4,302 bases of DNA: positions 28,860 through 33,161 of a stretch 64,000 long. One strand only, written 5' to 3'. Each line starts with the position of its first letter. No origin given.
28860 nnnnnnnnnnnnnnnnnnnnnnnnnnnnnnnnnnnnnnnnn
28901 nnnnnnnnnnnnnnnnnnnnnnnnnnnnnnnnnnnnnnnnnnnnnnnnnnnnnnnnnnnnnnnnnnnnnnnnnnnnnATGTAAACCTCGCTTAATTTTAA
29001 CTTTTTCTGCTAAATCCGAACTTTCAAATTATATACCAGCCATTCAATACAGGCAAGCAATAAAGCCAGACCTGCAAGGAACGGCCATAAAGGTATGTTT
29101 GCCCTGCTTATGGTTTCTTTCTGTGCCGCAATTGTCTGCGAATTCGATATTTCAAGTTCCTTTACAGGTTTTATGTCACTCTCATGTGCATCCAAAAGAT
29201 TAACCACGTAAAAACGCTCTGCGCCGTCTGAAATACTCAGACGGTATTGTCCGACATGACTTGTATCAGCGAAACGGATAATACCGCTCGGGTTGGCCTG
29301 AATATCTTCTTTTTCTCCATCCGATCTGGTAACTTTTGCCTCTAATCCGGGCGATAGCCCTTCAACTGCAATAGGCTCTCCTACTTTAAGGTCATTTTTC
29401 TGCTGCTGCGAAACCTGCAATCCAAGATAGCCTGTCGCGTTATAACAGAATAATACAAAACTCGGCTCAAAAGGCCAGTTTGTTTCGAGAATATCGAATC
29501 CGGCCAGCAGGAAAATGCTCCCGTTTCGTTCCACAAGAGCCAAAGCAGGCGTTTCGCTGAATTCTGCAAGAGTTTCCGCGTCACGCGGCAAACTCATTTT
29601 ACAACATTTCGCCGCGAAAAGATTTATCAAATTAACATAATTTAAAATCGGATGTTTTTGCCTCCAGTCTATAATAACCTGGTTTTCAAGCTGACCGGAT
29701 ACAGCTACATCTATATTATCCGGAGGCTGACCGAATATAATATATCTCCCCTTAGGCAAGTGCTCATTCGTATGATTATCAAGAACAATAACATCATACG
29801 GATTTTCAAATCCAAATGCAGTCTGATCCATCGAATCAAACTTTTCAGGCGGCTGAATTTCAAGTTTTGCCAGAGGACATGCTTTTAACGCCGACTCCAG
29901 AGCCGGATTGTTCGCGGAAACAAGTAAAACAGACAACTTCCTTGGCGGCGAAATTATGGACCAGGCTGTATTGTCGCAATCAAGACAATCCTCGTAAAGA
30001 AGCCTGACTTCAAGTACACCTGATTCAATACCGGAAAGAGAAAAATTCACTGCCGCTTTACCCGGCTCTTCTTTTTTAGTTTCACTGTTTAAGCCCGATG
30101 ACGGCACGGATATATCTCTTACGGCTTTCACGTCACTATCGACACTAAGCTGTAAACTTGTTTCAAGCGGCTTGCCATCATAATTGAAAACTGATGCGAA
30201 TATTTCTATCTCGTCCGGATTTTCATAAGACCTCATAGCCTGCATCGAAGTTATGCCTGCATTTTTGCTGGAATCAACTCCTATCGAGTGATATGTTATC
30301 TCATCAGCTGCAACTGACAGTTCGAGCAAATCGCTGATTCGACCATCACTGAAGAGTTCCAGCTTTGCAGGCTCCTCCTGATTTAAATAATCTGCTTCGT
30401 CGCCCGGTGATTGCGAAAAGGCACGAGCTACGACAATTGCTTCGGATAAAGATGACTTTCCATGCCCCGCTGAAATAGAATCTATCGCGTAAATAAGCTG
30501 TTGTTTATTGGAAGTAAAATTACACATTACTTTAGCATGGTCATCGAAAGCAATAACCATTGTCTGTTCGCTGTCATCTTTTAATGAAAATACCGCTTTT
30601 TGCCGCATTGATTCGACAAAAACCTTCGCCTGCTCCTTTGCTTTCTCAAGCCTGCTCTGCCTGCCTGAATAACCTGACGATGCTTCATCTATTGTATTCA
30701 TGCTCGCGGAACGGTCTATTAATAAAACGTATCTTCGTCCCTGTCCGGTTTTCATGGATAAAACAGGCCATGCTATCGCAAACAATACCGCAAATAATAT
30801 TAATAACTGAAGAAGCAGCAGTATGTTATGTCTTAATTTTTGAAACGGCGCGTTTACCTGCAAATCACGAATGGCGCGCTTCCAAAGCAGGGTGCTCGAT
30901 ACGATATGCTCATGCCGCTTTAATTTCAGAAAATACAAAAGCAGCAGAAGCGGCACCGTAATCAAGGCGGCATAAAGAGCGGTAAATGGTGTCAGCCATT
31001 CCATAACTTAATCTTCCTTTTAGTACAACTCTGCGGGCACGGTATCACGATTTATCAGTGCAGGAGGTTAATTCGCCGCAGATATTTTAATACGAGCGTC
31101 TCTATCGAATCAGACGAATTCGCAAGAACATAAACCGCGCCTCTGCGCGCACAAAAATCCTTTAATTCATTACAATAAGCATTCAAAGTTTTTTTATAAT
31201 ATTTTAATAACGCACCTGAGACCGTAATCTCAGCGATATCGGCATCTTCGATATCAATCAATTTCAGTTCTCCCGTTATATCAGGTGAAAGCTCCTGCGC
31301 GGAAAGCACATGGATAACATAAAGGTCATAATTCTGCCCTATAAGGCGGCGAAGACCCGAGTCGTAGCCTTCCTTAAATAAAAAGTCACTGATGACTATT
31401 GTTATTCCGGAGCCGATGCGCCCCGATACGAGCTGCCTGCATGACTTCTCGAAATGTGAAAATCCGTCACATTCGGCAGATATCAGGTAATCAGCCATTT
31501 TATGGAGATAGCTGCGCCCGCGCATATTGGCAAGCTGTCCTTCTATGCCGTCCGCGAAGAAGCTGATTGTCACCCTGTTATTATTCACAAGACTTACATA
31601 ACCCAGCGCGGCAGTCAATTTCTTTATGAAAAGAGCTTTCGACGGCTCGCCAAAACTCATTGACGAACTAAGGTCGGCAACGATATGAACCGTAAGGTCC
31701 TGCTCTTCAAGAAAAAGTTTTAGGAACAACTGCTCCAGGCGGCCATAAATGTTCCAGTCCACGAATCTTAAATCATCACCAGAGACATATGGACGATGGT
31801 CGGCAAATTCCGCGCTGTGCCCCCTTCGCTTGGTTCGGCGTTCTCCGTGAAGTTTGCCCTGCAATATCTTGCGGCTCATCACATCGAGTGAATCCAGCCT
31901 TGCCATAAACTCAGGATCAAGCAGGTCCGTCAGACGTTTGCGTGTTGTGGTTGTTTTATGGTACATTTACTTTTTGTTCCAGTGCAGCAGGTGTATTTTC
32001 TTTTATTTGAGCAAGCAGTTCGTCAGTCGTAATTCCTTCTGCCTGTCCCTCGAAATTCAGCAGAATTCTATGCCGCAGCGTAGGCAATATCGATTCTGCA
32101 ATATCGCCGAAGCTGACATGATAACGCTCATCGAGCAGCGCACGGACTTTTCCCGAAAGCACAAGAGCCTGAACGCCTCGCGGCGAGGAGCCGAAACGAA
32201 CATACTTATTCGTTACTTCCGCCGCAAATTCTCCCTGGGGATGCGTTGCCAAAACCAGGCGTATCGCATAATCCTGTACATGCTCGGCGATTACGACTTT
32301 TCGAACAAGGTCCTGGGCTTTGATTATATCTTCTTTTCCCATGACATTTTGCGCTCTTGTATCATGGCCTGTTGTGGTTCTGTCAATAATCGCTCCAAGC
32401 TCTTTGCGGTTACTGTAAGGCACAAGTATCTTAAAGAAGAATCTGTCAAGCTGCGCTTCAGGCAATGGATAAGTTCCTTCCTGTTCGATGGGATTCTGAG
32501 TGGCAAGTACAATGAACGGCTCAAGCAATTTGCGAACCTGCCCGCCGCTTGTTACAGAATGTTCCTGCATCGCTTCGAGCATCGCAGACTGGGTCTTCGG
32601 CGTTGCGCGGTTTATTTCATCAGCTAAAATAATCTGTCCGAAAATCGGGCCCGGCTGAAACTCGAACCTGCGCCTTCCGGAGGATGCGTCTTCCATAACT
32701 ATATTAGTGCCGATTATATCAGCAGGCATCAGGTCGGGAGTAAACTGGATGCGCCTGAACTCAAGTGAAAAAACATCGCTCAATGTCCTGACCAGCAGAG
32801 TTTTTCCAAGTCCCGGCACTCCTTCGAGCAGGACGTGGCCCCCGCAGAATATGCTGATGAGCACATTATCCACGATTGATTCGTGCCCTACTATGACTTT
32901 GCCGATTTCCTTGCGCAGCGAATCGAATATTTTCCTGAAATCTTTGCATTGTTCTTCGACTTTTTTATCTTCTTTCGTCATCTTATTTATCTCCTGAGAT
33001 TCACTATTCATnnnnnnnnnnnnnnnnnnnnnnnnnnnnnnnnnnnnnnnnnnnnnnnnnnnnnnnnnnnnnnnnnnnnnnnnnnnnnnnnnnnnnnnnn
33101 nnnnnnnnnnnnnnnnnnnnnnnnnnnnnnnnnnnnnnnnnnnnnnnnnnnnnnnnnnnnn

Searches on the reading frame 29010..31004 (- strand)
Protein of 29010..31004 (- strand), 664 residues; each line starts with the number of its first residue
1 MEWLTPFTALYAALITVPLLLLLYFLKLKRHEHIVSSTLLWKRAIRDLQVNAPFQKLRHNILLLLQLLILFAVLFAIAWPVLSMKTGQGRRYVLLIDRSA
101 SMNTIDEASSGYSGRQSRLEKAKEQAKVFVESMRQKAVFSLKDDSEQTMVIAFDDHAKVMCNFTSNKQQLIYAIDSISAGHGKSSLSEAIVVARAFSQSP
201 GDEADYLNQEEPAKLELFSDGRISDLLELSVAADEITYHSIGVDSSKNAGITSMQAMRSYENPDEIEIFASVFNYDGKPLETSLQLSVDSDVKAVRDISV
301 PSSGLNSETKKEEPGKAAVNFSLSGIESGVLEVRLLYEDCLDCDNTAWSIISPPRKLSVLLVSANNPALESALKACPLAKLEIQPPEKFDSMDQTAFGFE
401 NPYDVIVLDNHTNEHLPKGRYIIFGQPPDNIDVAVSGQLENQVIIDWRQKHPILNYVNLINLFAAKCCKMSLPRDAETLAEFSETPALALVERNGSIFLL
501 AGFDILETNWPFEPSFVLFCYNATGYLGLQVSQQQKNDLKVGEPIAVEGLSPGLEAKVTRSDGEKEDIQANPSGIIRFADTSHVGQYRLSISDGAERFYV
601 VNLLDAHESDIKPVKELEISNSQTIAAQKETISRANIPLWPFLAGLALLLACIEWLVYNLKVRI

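Call 4: search_protein_families(library=pfam, proteins=[window:29010-31004:-], max_evalue=0.01)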
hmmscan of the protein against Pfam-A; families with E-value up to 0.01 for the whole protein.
window:29010-31004:- (664 aa): 3 families
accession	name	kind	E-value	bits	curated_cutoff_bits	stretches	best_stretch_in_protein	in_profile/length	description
PF13519.12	VWA_2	-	7.3e-14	52.7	27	1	93-221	2-106/107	von Willebrand factor type A domain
PF07584.16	BatA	-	4e-09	37.2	25.9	1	1-80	1-77/77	Aerotolerance regulator N-terminal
PF00092.34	VWA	-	2.9e-07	31.3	23.8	1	93-254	3-150/174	von Willebrand factor type A domain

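Call 5: search_protein_families(library=ncbifam, proteins=[window:29010-31004:-], max_evalue=0.01)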
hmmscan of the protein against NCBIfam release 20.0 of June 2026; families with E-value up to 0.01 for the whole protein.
window:29010-31004:- (664 aa): 1 family
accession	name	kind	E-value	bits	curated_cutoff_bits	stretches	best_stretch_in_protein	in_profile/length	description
NF010238.0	PRK13685.1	subfamily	4.6e-08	32.5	432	1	15-222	24-212/335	hypothetical protein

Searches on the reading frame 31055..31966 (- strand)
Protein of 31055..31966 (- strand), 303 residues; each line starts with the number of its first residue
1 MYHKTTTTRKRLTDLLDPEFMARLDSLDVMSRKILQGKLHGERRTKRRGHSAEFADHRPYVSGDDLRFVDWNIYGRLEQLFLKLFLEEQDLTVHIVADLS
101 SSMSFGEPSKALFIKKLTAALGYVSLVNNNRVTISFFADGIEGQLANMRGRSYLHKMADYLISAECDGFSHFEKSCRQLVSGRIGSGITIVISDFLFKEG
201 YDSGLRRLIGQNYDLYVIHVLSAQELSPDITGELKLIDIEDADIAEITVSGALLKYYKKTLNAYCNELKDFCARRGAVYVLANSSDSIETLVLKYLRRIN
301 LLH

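Call 4: search_protein_families(library=pfam, proteins=[window:31055-31966:-], max_evalue=0.01)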
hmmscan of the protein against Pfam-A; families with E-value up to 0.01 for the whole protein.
window:31055-31966:- (303 aa): 1 family
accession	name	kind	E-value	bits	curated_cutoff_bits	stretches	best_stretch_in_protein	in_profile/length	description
PF01882.25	DUF58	-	4e-29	101.8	23.4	1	56-259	1-208/216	Protein of unknown function DUF58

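Call 5: search_protein_families(library=ncbifam, proteins=[window:31055-31966:-], max_evalue=0.01)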
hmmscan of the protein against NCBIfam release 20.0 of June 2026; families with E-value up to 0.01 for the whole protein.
window:31055-31966:- (303 aa): 0 families

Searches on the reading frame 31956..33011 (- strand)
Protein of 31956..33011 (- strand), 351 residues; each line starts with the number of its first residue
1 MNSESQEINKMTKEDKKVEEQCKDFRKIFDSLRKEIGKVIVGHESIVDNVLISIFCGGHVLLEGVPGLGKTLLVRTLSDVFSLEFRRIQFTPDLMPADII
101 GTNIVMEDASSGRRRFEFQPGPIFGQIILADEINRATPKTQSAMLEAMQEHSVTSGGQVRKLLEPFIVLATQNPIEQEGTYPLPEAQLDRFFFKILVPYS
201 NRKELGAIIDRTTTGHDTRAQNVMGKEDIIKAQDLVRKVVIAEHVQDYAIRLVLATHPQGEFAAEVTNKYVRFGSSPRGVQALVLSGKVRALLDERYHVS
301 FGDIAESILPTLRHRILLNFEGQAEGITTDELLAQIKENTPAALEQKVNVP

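Call 9: search_protein_families(library=pfam, proteins=[window:31956-33011:-], max_evalue=0.001)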
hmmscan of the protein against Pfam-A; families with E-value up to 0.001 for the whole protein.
window:31956-33011:- (351 aa): 6 families
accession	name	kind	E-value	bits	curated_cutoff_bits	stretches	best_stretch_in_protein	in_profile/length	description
PF07726.17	AAA_3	-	1.4e-61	206.5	27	1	59-192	1-130/131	ATPase family associated with various cellular activities (AAA)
PF07728.20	AAA_5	-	1.3e-14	54.8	22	1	59-191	1-139/139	AAA domain (dynein-related subfamily)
PF17863.7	AAA_lid_2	-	4.4e-12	46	22.7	1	264-336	2-74/74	AAA lid domain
PF20030.5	bpMoxR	-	3.8e-09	36.4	27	1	32-215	6-184/205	MoxR domain in the MoxR-vWA-beta-propeller ternary systems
PF00004.35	AAA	-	1.5e-07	32.4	21.2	1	60-198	1-130/131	ATPase family associated with various cellular activities (AAA)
PF00493.29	MCM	-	0.00038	20.1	23.3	0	26-176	12-175/224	MCM P-loop domain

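Call 62: search_protein_families(library=ncbifam, proteins=[window:31956-33011:-], max_evalue=0.001)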
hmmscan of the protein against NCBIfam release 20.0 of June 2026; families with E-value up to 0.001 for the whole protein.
window:31956-33011:- (351 aa): 3 families
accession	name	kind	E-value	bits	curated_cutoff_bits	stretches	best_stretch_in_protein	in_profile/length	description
TIGR02031.1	BchD-ChlD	equivalog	5.3e-06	25.4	499.55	1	60-252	19-223/608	magnesium chelatase ATPase subunit D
NF010054.0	PRK13531.1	equivalog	0.00032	19.9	681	1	42-248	24-231/498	ATPase RavA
TIGR00635.1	ruvB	equivalog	0.00094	18.3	299.05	0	58-153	31-110/305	Holliday junction branch migration DNA helicase RuvB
